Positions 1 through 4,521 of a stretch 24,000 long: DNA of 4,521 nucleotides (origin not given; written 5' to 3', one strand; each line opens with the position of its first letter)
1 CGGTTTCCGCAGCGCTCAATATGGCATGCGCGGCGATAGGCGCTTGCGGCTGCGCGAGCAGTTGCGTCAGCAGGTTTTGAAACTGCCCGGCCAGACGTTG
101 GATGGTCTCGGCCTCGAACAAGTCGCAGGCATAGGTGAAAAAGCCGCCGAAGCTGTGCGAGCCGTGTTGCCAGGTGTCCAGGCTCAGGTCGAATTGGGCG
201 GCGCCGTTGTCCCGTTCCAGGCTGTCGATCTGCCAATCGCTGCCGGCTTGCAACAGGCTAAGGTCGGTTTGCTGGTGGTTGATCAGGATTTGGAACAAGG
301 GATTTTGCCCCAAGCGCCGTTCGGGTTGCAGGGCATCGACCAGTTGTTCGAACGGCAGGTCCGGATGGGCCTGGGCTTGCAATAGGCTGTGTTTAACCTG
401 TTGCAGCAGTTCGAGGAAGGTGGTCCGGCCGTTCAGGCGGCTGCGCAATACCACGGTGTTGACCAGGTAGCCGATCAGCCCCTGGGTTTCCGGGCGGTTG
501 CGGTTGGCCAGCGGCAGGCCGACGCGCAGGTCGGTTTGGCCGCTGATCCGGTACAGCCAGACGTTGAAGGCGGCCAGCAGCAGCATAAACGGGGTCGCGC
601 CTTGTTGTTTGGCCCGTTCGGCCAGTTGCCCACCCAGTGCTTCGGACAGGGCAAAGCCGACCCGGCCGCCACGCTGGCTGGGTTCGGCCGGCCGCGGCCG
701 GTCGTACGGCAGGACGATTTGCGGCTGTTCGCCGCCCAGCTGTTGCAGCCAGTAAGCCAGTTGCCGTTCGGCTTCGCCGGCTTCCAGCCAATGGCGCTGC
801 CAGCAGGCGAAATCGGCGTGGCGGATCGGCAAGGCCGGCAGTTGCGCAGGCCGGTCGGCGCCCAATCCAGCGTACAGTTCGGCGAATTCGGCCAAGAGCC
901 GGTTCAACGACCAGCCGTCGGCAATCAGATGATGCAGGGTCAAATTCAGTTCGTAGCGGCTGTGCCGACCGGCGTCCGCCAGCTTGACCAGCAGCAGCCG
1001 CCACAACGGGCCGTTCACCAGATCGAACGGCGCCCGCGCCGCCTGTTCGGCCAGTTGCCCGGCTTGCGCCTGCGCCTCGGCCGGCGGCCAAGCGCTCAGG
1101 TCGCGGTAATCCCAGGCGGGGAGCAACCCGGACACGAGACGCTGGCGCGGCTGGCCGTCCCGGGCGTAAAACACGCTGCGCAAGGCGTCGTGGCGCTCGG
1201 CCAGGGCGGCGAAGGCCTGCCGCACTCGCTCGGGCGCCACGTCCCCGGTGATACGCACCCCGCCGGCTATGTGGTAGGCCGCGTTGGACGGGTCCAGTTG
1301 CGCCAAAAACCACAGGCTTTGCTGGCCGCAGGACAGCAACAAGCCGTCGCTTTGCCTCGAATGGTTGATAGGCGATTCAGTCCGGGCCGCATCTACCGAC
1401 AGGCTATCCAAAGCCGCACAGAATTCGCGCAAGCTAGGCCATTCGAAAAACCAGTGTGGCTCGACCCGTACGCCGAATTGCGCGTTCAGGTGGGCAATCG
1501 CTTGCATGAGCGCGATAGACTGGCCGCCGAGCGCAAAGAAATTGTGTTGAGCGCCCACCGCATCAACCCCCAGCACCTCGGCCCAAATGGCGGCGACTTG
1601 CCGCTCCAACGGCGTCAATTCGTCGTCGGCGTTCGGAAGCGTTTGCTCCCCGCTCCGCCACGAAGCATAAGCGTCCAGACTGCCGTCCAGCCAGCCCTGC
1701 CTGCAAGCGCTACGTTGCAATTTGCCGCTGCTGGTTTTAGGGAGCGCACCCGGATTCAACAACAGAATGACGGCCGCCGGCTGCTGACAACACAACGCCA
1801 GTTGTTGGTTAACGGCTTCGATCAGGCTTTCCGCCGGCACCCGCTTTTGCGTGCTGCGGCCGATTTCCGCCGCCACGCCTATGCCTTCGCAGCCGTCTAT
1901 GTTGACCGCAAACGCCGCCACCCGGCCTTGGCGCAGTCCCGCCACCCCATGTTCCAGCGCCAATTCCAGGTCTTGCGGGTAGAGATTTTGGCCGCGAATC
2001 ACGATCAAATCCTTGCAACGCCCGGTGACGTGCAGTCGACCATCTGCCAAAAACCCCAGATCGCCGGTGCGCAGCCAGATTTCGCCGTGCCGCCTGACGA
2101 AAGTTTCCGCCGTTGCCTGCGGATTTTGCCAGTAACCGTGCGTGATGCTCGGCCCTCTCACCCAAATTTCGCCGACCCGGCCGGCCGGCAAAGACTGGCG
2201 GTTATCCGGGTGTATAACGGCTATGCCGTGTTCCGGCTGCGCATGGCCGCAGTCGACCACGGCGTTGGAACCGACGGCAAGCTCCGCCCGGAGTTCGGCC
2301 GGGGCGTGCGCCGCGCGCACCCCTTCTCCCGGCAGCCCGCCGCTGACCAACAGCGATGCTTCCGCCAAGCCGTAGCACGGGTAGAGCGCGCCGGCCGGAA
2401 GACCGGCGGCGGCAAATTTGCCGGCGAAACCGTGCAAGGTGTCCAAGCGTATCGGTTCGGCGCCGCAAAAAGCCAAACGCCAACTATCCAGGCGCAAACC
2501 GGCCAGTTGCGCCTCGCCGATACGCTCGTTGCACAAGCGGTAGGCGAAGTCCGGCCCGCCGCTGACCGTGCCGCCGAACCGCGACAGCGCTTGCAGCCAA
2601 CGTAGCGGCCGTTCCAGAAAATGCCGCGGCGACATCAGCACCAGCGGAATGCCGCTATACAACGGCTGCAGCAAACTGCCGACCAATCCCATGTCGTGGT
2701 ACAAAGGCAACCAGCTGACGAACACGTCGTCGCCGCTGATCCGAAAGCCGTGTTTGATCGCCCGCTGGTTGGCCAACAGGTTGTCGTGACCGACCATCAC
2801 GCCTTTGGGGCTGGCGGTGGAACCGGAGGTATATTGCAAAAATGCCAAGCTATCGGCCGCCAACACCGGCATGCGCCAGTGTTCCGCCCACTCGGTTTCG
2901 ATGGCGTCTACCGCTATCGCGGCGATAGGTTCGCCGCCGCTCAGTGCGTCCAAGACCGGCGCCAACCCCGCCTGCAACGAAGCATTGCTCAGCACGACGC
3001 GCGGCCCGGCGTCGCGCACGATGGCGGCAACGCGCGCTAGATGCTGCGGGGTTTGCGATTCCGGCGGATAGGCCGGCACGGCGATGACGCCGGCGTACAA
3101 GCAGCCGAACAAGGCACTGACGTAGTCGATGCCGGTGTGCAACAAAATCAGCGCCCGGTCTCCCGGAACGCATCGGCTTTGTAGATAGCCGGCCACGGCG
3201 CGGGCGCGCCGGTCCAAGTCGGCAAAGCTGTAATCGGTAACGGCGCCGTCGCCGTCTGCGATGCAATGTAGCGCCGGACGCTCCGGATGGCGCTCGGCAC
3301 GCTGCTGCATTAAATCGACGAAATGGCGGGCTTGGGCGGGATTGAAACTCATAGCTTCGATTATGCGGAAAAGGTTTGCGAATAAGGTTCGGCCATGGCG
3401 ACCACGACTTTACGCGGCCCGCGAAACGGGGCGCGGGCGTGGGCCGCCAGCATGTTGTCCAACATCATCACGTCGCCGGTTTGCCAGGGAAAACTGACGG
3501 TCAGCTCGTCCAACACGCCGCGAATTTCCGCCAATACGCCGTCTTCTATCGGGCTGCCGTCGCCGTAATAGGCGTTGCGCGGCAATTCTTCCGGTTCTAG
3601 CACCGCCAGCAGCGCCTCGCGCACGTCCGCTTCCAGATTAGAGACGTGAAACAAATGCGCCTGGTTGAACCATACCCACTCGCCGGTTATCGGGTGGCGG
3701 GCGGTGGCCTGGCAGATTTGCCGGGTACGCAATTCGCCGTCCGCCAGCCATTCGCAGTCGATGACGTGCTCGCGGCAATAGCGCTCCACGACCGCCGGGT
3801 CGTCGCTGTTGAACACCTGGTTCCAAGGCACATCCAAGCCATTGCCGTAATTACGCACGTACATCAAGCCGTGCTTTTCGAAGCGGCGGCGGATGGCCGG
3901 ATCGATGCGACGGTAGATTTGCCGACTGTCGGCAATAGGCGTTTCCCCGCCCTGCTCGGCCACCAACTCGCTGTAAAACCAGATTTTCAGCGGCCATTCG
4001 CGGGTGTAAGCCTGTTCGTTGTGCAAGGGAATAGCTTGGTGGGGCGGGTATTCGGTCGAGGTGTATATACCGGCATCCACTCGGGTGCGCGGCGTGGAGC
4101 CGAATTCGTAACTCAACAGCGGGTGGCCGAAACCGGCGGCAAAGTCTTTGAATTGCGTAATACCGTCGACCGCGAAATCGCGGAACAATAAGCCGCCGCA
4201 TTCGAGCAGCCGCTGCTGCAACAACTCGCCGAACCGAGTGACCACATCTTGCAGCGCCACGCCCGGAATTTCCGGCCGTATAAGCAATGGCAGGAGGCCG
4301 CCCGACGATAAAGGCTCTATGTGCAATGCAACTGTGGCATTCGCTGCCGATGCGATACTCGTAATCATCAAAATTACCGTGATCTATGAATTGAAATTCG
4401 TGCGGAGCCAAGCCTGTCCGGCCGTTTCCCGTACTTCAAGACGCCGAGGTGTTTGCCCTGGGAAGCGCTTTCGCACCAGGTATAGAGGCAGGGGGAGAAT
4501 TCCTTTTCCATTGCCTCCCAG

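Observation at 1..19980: Fur-controlled acyl-peptide siderophore island: pyoverdine-style acylate/export/deacylate logistics with hydroxamate and beta-hydroxy-acid chemistry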

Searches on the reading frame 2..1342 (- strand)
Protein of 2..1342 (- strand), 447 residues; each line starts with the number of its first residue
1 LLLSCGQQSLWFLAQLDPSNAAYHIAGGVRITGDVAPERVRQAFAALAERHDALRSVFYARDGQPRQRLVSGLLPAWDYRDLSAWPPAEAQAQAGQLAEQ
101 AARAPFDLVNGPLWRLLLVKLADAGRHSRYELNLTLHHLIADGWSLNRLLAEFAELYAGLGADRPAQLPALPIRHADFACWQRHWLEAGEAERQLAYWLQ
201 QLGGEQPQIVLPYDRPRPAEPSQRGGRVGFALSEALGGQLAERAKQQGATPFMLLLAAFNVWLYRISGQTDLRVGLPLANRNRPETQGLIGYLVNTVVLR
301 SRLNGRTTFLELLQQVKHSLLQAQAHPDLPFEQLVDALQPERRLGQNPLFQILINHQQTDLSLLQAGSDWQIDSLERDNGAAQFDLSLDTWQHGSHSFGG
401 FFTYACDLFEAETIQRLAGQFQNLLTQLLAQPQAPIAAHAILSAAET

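Call 14: find_related_loci(query=window:2-1342:-, collection=genome_contigs, flank=10000)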
Query window:2-1342:- (447 aa) in genome_contigs; peptide patterns used: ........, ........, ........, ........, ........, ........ (x = any residue, [..] = any of these).
600 stretches matched a pattern (row limit reached: there are more); 517 encode a relative of the query (tblastn E <= 1e-3); the best 80 are kept; 78 distinct loci.
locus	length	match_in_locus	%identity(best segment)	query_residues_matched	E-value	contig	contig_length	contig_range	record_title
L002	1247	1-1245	70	17-431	0e+0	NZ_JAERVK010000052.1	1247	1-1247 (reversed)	Candidatus Methylomicrobium oryzae strain RS1 NODE_54_length_1247_cov_221.404362, whole genome shotgun sequence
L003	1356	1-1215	65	41-446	4e-180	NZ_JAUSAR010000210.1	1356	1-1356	MAG: Aquabacterium sp. isolate E6_maxbin.085_sub E6_k141_553569, whole genome shotgun sequence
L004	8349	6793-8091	56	3-443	1e-146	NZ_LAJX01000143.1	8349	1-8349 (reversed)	Methylocucumis oryzae strain Sn10-6 c143, whole genome shotgun sequence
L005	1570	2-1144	56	58-446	6e-141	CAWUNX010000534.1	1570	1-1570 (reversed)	MAG: uncultured Methylocucumis sp. isolate SRR1522971_concoct_76_1705335399 genome assembly, contig: ERZ11848521.106897,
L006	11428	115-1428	52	3-446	7e-129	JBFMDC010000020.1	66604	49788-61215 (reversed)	MAG: Pseudomonadota bacterium isolate MAG209 MAG209_20, whole genome shotgun sequence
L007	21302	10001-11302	47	4-443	4e-116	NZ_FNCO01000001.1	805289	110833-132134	Pseudomonas abietaniphila strain ATCC 700689, whole genome shotgun sequence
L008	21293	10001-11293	46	4-443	1e-111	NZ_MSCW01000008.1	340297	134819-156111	Marinobacter lutaoensis strain T5054 DSM17466_contig_8, whole genome shotgun sequence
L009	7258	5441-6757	47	3-446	1e-111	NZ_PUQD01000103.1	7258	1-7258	Pseudomonas sp. AFG_SD02_1510_Pfu_092 PSFU-BIM092-S18-VE-AFG-2015-033-PK_S75_253, whole genome shotgun sequence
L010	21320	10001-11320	46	3-446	1e-111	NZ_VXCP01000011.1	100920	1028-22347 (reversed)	Pseudomonas akapageensis strain PS24 2828-6-18_S1_L001_R1_001_(paired)_contig_11, whole genome shotgun sequence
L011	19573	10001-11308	46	3-446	1e-112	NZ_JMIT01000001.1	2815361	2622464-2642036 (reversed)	Pseudomonas capeferrum strain WCS358 WCS358-Sc1, whole genome shotgun sequence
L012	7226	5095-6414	43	3-446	1e-103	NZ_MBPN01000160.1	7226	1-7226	Pseudomonas defluvii strain WCHP16 NODE_161_length_7226_cov_44.7587, whole genome shotgun sequence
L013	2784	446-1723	44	3-437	1e-106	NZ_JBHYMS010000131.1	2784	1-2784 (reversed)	Inquilinus sp. NPDC058860 NPDC058860_T48_H10.ctg-0140, whole genome shotgun sequence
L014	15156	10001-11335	45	3-446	7e-103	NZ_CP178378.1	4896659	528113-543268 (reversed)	Pseudomonas sp. YJ42 chromosome, complete genome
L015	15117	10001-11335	47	3-446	2e-108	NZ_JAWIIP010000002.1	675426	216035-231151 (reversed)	Pseudomonas sp. C11 contig_2, whole genome shotgun sequence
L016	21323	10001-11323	43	3-446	7e-99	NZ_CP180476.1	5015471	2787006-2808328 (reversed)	Methylomonas sp. TEB chromosome, complete genome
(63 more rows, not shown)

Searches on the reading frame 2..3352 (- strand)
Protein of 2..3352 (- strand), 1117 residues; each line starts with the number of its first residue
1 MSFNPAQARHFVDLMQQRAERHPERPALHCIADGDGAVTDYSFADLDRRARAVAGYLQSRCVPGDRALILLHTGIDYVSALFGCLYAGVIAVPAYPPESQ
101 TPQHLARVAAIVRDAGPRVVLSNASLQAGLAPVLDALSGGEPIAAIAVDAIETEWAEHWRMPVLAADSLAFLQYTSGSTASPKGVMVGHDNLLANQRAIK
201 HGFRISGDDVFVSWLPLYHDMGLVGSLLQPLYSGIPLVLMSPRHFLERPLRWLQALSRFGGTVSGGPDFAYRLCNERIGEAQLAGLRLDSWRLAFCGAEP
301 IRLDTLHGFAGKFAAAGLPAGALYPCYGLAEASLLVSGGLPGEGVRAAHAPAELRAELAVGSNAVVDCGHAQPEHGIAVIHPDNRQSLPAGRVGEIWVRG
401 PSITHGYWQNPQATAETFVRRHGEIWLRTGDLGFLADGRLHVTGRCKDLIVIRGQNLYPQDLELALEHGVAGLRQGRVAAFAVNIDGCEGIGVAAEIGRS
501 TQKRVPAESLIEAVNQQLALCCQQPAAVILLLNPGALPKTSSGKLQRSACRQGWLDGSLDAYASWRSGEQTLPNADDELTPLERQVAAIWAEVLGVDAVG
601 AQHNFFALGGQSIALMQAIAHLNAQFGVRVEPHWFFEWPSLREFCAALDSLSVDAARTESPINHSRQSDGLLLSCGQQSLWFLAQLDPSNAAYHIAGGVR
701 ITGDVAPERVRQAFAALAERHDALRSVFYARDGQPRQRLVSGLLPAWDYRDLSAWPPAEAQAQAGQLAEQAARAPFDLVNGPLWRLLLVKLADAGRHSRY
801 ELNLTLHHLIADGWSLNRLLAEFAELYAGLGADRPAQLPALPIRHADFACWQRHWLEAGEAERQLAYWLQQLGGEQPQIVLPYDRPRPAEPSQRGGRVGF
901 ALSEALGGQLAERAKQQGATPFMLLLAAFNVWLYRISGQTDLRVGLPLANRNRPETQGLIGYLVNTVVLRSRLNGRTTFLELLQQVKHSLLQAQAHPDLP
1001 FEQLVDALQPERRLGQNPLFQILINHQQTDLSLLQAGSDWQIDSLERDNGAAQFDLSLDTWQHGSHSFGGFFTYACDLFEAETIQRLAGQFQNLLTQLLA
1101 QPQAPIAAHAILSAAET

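Call 8: search_protein_families(library=pfam, proteins=[window:2-3352:-], max_evalue=0.01)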
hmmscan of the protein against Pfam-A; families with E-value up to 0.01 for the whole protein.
window:2-3352:- (1117 aa): 3 families
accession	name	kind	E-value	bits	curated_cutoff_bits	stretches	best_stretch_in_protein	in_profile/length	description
PF00668.25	Condensation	-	1.6e-92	311.1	30.6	1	671-1116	5-451/456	Condensation domain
PF00501.34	AMP-binding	-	9.4e-66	222.6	29.9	1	16-408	2-384/384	AMP-binding enzyme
PF00550.31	PP-binding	-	2.1e-16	60.3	20.8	1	585-648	2-67/67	Phosphopantetheine attachment site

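Call 13: find_homologous_proteins(query=window:2-3352:-, max_evalue=1e-50)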
Query window:2-3352:- (1117 aa): 7844 proteins with E <= 1e-50 among 8000 candidates; the best 120 are listed.
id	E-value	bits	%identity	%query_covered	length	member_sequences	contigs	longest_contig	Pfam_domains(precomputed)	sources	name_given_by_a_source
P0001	0.0e+0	1709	70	100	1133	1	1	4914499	PF00668.26,PF00550.32,PF00501.35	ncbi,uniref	ncbi:condensation domain-containing protein, partial [Methylosarcina fibrata]|uniref:condensation do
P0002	0.0e+0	1271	49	99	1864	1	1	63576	PF00668.26,PF00550.32,PF00501.35,PF13193.13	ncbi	ncbi:non-ribosomal peptide synthetase, partial [Pseudomonas sp. F1002]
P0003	0.0e+0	1239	49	98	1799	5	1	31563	PF00668.26,PF00550.32,PF00501.35,PF13193.13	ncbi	-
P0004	0.0e+0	1224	49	81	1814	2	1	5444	PF00668.26,PF00550.32,PF00501.35,PF13193.13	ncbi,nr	ncbi:MAG: peptide synthase, partial [Pseudomonas sp.]|nr:peptide synthase [Pseudomonas sp.]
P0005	0.0e+0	1201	53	99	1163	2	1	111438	PF00668.26,PF00550.32,PF00501.35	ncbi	ncbi:non-ribosomal peptide synthetase, partial [Methylolobus aquaticus]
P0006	0.0e+0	1187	49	99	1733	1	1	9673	PF00668.26,PF00550.32,PF00501.35,PF13193.13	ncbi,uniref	ncbi:non-ribosomal peptide synthetase, partial [Pseudomonas psychrophila]|uniref:non-ribosomal pepti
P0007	0.0e+0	1161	50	99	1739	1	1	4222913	PF00668.26,PF00550.32,PF00501.35,PF13193.13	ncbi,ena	-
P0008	0.0e+0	1159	50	99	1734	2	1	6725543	PF00668.26,PF00550.32,PF00501.35,PF13193.13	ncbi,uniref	ncbi:amino acid adenylation domain-containing protein [Pseudomonas sp. App30]|uniref:amino acid aden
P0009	0.0e+0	1154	48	99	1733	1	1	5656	PF00668.26,PF00550.32,PF00501.35,PF13193.13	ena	-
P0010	0.0e+0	1151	48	99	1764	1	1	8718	PF00668.26,PF00550.32,PF00501.35,PF13193.13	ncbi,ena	-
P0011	0.0e+0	1144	47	99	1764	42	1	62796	PF00668.26,PF00550.32,PF00501.35,PF13193.13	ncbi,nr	ncbi:peptide synthase [Pseudomonas syringae pv. actinidiae]|nr:peptide synthase [Pseudomonas syringa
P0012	0.0e+0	1142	47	99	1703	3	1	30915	PF00668.26,PF00550.32,PF00501.35,PF13193.13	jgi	-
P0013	0.0e+0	1142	49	99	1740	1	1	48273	PF00668.26,PF00550.32,PF00501.35,PF13193.13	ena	-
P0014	0.0e+0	1138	49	99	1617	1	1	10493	PF00668.26,PF00550.32,PF00501.35,PF13193.13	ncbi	ncbi:non-ribosomal peptide synthetase, partial [Pseudomonas sp. BIOMIG1BDMA]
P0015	0.0e+0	1130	48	99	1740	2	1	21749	PF00668.26,PF00550.32,PF00501.35,PF13193.13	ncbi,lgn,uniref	ncbi:amino acid adenylation domain-containing protein [Pseudomonas sp.]|uniref:amino acid adenylatio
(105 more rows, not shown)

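Call 78: find_encoding_contigs(protein=P0001, flank=10000, max_places=2)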
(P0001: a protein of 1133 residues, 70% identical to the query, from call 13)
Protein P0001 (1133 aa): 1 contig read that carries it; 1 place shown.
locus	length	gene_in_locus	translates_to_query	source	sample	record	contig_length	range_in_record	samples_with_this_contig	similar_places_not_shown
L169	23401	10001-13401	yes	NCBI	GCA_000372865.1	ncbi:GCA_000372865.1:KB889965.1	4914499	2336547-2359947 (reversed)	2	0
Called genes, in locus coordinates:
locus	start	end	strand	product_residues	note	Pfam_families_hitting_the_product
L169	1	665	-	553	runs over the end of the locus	PF00664:ABC_membrane, PF00005:ABC_tran, PF02463:SMC_N (faint), PF13191:AAA_16 (weak), PF13304:AAA_21 (faint)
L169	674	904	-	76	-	PF20391:DUF6686 (weak)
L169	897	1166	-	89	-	-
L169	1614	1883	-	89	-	-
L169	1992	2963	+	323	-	-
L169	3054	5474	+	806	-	PF01804:Penicil_amidase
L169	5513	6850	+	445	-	PF13434:Lys_Orn_oxgnase, PF13738:Pyr_redox_3, PF07992:Pyr_redox_2 (faint)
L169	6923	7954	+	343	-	PF13523:Acetyltransf_8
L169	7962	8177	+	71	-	PF03621:MbtH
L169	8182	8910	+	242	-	PF00975:Thioesterase, PF12697:Abhydrolase_6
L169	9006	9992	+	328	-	PF02668:TauD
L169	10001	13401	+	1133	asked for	PF00501:AMP-binding, PF00550:PP-binding, PF00668:Condensation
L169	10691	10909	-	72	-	-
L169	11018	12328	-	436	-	-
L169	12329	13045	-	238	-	-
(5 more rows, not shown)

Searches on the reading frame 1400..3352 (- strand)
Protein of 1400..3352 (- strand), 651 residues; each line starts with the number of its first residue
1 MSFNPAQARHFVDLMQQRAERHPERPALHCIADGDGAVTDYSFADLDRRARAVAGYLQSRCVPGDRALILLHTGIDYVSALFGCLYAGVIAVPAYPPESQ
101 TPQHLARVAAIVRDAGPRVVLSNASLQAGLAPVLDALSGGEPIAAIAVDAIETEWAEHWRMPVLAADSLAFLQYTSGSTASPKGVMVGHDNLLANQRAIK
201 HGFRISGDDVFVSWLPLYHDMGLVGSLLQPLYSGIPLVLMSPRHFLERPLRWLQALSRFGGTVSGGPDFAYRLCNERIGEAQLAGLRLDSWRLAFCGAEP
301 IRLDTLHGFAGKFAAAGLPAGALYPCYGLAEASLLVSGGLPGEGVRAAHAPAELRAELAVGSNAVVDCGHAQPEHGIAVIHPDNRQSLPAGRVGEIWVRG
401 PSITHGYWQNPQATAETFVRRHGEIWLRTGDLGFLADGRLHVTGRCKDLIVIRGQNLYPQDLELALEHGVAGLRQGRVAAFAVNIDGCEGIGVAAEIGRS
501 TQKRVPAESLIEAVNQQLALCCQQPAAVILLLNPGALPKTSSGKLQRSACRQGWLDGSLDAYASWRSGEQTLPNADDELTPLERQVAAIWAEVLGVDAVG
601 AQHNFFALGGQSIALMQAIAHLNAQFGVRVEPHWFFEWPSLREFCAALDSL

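Call 25: search_protein_families(library=ncbifam, proteins=[window:1400-3352:-], max_evalue=0.001)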
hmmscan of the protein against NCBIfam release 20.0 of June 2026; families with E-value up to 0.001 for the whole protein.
window:1400-3352:- (651 aa): 104 families (the best 25 are shown)
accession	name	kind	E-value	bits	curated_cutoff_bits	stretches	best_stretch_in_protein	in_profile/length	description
NF004282.0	PRK05691.1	subfamily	1.7e-251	837.6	4090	1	11-649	11-654/4334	non-ribosomal peptide synthase/polyketide synthase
NF006624.1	PRK09192.1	subfamily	3.4e-121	405.4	600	1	39-559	43-565/567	fatty acyl-AMP ligase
NF004509.1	PRK05850.1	subfamily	2.9e-113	379.1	775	1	11-554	5-568/578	fatty-acid--AMP ligase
NF009124.0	PRK12476.1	subfamily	6.2e-108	361.6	922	1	32-561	60-611/612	fatty acyl-AMP ligase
NF038339.3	FAAL_FadD32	equivalog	2.1e-105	353.2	975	1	31-561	43-615/625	long-chain-fatty-acid--AMP ligase FadD32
NF038337.1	FAAL_FadD21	exception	4.4e-99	332.6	1100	1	11-552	6-567/579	fatty-acid--AMP ligase FAAL21/FadD21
NF005850.0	PRK07768.1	subfamily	4e-94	315.8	572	1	38-551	27-540/545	long-chain-fatty-acid--CoA ligase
NF040633.1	FadD32_Coryne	exception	2.8e-90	303.4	875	1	32-555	54-613/614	FadD32-like long-chain-fatty-acid--AMP ligase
NF038338.1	FAAL_FadD28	exception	1.9e-81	274.2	1100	1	32-552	30-568/580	fatty-acid--AMP ligase FAAL28/FadD28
NF004510.0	PRK05851.1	equivalog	1.3e-74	251.3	621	1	40-552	31-518/525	long-chain-fatty acid--ACP ligase MbtM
NF004837.0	PRK06187.1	subfamily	5.7e-54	183.2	476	1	10-557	9-525/531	long-chain-fatty-acid--CoA ligase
NF005702.0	PRK07514.1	subfamily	3.7e-51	174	558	1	13-553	7-499/506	malonyl-CoA synthase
TIGR01733.1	AA-adenyl-dom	subfamily_domain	2.5e-46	158.3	317.4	1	42-467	1-399/409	amino acid adenylation domain-containing protein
NF006181.0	PRK08314.1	subfamily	1.2e-44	152.6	705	3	378-546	383-546/563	long-chain-fatty-acid--CoA ligase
NF004511.1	PRK05852.1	equivalog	2.3e-44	151.9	650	2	377-551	339-501/505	FadD7 family fatty acid--CoA ligase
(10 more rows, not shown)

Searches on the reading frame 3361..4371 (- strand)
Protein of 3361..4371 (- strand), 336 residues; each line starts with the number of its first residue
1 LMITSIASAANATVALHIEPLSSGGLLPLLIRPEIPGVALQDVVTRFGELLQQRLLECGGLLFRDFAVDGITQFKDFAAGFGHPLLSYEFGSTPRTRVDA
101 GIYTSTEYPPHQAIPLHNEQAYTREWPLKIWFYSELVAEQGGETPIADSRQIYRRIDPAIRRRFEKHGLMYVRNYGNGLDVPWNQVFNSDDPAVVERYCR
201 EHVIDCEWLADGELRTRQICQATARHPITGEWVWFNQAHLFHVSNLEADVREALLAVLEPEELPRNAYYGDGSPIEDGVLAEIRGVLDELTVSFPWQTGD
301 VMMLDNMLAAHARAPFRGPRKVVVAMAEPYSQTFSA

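Call 8: search_protein_families(library=pfam, proteins=[window:3361-4371:-], max_evalue=0.01)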
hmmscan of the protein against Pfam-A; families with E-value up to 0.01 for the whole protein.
window:3361-4371:- (336 aa): 1 family
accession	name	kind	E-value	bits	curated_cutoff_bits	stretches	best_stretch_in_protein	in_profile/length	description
PF02668.22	TauD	-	8.2e-48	164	27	1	31-325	9-266/267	Taurine catabolism dioxygenase TauD, TfdA family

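Call 12: find_encoding_contigs(protein=window:3361-4368:-, flank=10000, max_places=6)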
Protein window:3361-4368:- (335 aa): no gene with exactly this product is on record in the collection.

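Call 25: search_protein_families(library=ncbifam, proteins=[window:3361-4371:-], max_evalue=0.001)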
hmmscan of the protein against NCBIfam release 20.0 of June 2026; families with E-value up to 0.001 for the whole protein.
window:3361-4371:- (336 aa): 1 family
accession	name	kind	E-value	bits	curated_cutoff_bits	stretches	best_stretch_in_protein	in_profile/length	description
NF043003.1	ClavSyn_CS1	equivalog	0.00078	19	450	0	278-317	234-273/312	clavaminate synthase Cs1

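Call 31: search_solved_structures(query=window:3361-4371:-, max_evalue=0.001)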
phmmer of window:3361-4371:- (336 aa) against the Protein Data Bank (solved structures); distinct sequences matched with E-value up to 0.001: 2.
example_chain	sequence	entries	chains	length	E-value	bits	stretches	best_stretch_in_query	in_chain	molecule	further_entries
1y0z_A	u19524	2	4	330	3.9e-43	151.2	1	49-326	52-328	protein product of AT3G21360 | Clavaminate synthase-like protein At3g21360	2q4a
9yut_A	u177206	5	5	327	1.1e-33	120.1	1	51-325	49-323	TauD/TfdA-like domain-containing protein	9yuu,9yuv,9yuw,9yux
